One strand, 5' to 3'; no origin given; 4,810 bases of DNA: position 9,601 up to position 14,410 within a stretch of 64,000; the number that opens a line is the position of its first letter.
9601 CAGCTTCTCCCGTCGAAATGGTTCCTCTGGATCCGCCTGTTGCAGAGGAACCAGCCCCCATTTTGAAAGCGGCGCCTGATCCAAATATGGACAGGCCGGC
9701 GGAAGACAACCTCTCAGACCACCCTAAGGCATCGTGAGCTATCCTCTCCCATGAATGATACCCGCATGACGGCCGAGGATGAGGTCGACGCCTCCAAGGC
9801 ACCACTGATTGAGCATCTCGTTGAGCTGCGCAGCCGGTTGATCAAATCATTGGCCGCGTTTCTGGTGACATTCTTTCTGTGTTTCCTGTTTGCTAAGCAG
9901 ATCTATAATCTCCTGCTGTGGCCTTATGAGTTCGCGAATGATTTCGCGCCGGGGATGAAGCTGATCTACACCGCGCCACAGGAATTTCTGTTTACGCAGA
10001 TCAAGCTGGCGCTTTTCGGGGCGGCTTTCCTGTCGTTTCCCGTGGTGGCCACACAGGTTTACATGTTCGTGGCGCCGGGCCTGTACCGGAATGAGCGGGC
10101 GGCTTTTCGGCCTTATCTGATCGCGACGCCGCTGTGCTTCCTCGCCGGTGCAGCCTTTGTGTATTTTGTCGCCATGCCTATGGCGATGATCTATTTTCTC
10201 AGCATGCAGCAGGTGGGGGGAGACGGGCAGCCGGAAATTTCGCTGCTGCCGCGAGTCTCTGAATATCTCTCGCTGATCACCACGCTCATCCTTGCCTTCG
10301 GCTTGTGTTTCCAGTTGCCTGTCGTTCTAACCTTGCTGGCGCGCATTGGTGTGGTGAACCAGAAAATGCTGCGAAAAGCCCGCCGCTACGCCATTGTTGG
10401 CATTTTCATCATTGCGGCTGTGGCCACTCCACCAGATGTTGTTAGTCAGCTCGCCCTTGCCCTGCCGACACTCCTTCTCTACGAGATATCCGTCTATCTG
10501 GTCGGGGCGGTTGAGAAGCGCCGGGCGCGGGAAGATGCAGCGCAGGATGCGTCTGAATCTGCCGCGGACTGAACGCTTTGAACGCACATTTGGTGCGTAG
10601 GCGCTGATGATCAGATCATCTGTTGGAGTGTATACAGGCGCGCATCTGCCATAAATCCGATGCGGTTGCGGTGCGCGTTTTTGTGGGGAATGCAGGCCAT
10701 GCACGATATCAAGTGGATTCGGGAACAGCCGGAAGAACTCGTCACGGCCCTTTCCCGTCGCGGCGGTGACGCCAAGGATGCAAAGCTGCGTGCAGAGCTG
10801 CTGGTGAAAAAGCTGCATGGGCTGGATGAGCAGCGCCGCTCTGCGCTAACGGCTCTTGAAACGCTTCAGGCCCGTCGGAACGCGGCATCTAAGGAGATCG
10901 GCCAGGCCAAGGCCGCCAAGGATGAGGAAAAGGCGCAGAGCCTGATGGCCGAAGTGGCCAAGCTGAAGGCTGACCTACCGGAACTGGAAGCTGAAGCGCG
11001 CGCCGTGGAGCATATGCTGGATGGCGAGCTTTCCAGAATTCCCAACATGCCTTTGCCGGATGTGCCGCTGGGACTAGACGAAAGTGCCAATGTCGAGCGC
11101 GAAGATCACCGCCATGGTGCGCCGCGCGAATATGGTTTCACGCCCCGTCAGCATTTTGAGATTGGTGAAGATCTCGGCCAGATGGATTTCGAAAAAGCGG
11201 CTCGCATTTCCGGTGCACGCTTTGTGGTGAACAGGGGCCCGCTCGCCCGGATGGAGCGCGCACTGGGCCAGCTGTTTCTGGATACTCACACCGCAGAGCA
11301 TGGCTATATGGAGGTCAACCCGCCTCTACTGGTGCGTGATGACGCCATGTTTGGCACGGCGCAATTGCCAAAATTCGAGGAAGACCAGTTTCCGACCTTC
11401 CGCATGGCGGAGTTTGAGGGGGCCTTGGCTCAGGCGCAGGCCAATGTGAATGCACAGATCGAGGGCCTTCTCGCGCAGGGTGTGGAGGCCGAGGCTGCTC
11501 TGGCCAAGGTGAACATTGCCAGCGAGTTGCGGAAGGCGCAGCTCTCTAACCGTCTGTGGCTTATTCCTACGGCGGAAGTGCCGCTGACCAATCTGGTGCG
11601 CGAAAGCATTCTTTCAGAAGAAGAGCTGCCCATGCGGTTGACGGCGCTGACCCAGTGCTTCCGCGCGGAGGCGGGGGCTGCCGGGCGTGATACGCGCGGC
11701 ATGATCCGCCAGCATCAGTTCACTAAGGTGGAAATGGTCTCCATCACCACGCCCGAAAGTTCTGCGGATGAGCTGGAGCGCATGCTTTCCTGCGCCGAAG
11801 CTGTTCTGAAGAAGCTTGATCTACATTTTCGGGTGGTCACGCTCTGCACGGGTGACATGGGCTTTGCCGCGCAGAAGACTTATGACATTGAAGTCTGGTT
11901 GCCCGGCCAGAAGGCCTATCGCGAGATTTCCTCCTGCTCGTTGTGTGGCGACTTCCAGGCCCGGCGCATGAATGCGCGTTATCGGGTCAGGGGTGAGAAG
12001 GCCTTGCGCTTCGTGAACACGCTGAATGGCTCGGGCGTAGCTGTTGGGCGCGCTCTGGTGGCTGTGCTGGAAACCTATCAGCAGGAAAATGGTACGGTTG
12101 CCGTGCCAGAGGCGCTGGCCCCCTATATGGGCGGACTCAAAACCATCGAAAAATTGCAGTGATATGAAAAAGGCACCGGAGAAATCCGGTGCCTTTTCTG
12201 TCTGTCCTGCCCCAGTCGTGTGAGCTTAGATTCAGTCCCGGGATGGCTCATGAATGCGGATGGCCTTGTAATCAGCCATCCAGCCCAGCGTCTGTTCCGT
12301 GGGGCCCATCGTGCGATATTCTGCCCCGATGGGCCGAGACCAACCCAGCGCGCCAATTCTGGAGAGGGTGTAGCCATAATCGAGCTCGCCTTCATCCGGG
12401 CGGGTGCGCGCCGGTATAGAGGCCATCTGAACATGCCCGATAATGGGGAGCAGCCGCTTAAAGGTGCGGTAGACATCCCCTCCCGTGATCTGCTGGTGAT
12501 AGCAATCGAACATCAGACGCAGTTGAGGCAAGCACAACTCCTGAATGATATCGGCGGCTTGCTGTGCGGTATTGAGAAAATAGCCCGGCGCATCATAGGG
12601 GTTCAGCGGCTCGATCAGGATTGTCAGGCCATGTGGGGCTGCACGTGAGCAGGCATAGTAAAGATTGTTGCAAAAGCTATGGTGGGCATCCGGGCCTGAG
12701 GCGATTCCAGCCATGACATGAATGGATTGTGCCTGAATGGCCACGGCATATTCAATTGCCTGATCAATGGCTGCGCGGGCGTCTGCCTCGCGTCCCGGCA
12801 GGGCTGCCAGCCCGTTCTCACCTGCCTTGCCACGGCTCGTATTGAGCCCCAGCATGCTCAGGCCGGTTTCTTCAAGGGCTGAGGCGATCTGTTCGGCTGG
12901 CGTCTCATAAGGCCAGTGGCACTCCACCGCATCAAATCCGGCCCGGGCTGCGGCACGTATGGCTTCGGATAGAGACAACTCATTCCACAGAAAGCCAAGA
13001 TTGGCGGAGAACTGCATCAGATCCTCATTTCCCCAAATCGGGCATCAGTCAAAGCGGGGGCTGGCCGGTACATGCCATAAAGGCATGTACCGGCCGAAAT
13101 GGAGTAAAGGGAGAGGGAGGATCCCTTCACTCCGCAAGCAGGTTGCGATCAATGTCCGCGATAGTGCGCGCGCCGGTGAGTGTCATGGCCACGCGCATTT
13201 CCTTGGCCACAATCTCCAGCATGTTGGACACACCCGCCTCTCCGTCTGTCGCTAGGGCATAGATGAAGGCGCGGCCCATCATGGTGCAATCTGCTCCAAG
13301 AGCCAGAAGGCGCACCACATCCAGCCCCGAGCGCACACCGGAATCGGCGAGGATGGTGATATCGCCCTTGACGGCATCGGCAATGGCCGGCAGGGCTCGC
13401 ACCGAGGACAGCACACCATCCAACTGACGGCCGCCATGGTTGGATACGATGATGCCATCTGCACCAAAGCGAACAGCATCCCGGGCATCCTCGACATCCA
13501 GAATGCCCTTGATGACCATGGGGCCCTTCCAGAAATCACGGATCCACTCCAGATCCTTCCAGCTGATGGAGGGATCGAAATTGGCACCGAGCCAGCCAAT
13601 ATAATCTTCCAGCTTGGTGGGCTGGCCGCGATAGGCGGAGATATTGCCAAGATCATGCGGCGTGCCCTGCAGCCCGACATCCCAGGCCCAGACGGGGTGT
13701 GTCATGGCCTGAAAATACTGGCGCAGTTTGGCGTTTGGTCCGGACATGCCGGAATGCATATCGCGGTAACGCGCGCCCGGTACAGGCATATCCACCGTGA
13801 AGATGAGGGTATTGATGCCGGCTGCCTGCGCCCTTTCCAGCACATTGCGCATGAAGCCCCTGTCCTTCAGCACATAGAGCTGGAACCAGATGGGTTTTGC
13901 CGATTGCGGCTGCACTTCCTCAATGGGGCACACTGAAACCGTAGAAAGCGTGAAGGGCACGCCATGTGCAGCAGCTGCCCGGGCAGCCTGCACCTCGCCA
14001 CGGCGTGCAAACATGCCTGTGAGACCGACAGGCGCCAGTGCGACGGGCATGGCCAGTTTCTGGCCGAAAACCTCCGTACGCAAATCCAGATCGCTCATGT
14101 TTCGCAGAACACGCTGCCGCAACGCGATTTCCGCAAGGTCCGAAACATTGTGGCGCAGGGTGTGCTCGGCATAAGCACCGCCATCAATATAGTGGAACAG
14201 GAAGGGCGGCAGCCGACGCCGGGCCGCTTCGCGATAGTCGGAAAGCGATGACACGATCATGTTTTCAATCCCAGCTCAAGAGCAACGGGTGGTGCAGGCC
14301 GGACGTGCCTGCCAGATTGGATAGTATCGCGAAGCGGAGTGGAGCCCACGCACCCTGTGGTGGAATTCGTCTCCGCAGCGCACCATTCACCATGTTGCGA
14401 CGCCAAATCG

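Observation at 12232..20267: Candidate undescribed sugar-acid catabolic pathway inserted between serS and surE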

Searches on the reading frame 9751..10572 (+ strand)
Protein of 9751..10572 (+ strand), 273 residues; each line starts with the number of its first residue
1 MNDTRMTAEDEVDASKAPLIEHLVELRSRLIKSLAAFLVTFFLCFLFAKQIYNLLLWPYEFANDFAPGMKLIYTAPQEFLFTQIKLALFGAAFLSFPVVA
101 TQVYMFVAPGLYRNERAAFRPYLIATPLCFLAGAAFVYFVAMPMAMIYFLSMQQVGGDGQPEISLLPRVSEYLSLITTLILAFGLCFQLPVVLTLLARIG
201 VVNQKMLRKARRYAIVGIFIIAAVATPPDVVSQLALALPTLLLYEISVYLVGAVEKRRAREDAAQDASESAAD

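Call 3: search_protein_families(library=pfam, proteins=[window:9751-10572:+])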
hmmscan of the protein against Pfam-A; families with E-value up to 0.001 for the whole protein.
window:9751-10572:+ (273 aa): 1 family
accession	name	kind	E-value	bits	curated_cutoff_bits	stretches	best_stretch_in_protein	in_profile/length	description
PF00902.23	TatC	-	1.6e-70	237.6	25.1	1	21-239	1-208/208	Sec-independent protein translocase protein (TatC)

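Call 4: search_protein_families(library=ncbifam, proteins=[window:9751-10572:+])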
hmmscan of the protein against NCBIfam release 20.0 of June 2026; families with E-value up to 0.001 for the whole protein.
window:9751-10572:+ (273 aa): 3 families
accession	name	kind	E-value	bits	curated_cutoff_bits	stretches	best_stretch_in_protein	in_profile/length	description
TIGR00945.1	tatC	equivalog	8.8e-60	202.3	132.7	1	19-244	1-215/215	twin-arginine translocase subunit TatC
NF008174.0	PRK10921.1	equivalog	6.4e-53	180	432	1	16-270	6-253/258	Sec-independent protein translocase subunit TatC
TIGR01912.1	TatC-Arch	equivalog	9.6e-43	146.5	192.6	1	22-256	5-234/234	Sec-independent protein translocase TatC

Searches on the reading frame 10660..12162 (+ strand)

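Call 3: search_protein_families(library=pfam, proteins=[window:10660-12162:+])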
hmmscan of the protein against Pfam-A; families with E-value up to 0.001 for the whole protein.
window:10660-12162:+ (500 aa): 2 families
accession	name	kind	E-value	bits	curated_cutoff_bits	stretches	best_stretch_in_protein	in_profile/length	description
PF00587.30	tRNA-synt_2b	-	4.1e-41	141.4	29.3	1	296-473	8-179/179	tRNA synthetase class II core domain (G, H, P, S and T)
PF02403.27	Seryl_tRNA_N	-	5.4e-27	94.6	28.2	1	14-131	1-108/108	Seryl-tRNA synthetase N-terminal domain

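Call 4: search_protein_families(library=ncbifam, proteins=[window:10660-12162:+])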
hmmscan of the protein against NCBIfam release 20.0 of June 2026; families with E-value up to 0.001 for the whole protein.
window:10660-12162:+ (500 aa): 10 families
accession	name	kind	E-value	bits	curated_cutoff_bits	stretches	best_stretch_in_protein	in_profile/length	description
TIGR00414.1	serS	equivalog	7.6e-143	476.5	301.65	2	297-490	225-418/418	serine--tRNA ligase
TIGR00418.1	thrS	equivalog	1.1e-10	41.1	383.65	1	312-398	271-354/565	threonine--tRNA ligase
TIGR00409.1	proS_fam_II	equivalog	4.5e-10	39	306.7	1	296-406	101-208/568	proline--tRNA ligase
NF006625.0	PRK09194.1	equivalog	6e-10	38.6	558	1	297-406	102-208/559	proline--tRNA ligase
TIGR00408.1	proS_fam_I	equivalog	9.4e-09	34.7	437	1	290-488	91-282/475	proline--tRNA ligase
NF002120.0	PRK00960.1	equivalog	1.1e-06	27.5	611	1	291-415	302-435/518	serine--tRNA ligase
NF008979.1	PRK12325.1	exception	1.2e-06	27.7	550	1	297-403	102-205/437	proline--tRNA ligase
TIGR00415.1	serS_MJ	equivalog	4.1e-05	22.2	489.55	1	289-392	298-398/518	serine--tRNA ligase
NF003211.1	PRK04173.1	equivalog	0.00013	21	312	1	318-435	183-299/454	glycine--tRNA ligase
NF005479.0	PRK07080.1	equivalog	0.00049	19.2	357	1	261-393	91-216/318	amino acid--[acyl-carrier-protein] ligase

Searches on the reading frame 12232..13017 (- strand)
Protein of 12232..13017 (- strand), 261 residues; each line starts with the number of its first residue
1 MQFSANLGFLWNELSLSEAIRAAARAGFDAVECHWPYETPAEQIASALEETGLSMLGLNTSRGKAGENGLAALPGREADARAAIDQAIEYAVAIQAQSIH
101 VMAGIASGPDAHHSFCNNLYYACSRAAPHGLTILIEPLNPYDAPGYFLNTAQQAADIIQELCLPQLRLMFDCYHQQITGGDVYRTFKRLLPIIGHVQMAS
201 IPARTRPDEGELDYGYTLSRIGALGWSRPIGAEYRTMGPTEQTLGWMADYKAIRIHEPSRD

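Call 3: search_protein_families(library=pfam, proteins=[window:12232-13017:-])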
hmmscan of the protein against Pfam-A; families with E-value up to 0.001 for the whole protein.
window:12232-13017:- (261 aa): 1 family
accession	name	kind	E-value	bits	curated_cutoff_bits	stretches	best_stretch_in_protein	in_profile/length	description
PF01261.30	AP_endonuc_2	-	1.4e-36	126.9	31.1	1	20-247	1-246/249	Xylose isomerase-like TIM barrel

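Call 4: search_protein_families(library=ncbifam, proteins=[window:12232-13017:-])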
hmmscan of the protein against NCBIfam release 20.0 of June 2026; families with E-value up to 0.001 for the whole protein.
window:12232-13017:- (261 aa): 6 families
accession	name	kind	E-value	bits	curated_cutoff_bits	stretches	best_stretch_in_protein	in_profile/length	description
NF043033.1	OxoTetrIsom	equivalog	1.2e-76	257.8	325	1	2-247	3-250/251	2-oxo-tetronate isomerase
TIGR03234.1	OH-pyruv-isom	equivalog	6.7e-66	222.2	353.45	1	2-247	2-253/254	hydroxypyruvate isomerase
NF007441.0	PRK09989.1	equivalog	4.6e-54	183.9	412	1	2-249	3-256/258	HPr family phosphocarrier protein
NF007444.0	PRK09997.1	equivalog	2e-44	152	465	1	2-251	3-258/258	hydroxypyruvate isomerase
NF041099.2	keto_glucon_epim_IolO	equivalog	9.9e-16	57.8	300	1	15-234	22-246/269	5-keto-L-gluconate epimerase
NF051856.1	PsicseEpim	equivalog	1.5e-07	31.5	300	1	118-223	132-234/287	D-psicose 3-epimerase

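Call 66: search_solved_structures(query=window:12232-13017:-, max_evalue=1e-10)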
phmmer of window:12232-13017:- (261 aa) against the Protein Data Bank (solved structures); distinct sequences matched with E-value up to 1e-10: 2.
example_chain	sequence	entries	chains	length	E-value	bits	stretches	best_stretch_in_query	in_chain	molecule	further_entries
3ngf_A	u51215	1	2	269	3.1e-57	197.4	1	2-251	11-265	AP endonuclease, family 2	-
1k77_A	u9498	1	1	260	1.1e-51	179.2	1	2-248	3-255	Hypothetical protein ygbM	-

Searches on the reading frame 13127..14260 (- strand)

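Call 3: search_protein_families(library=pfam, proteins=[window:13127-14260:-])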
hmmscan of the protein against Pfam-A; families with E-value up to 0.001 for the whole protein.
window:13127-14260:- (377 aa): 3 families
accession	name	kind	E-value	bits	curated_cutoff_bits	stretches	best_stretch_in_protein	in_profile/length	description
PF01070.24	FMN_dh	-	5.9e-132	440.4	24.9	1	13-376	1-349/350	FMN-dependent dehydrogenase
PF00478.31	IMPDH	-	8.5e-07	28.7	25.6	1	260-333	160-240/345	IMP dehydrogenase / GMP reductase domain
PF03060.21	NMO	-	4.9e-05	23.3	28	1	248-336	138-229/331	Nitronate monooxygenase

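Call 4: search_protein_families(library=ncbifam, proteins=[window:13127-14260:-])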
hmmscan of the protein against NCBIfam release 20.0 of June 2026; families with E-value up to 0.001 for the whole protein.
window:13127-14260:- (377 aa): 9 families
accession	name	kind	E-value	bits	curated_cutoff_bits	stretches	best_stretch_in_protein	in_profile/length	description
NF033901.1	L_lactate_LldD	exception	5.6e-227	752.9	550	1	1-376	1-376/377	FMN-dependent L-lactate dehydrogenase LldD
NF008398.0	PRK11197.1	subfamily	8.5e-223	739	376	1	1-376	1-376/381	L-lactate dehydrogenase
TIGR03966.1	actino_HemFlav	equivalog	2.4e-79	266.8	470.85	1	7-373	9-375/385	pre-mycofactocin synthase MftD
TIGR02708.1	L_lactate_ox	equivalog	1.1e-59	202.3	645.5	2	231-371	214-354/367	L-lactate oxidase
TIGR02151.1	IPP_isom_2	equivalog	1.2e-19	70.4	281.3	1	285-372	245-331/338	type 2 isopentenyl-diphosphate Delta-isomerase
NF041303.1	Indglycph_syn_Halo_TrpC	equivalog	1.6e-06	27.6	380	1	254-333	160-237/250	indole-3-glycerol phosphate synthase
TIGR03151.1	enACPred_II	equivalog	1.6e-05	24.3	453.1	1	249-347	112-208/307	enoyl-[acyl-carrier-protein] reductase FabK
TIGR01302.1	IMP_dehydrog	equivalog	0.0003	19.8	481.5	1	296-332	323-359/450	IMP dehydrogenase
NF005311.0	PRK06843.1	equivalog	0.00036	19.5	779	1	255-336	204-292/404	inosine 5-monophosphate dehydrogenase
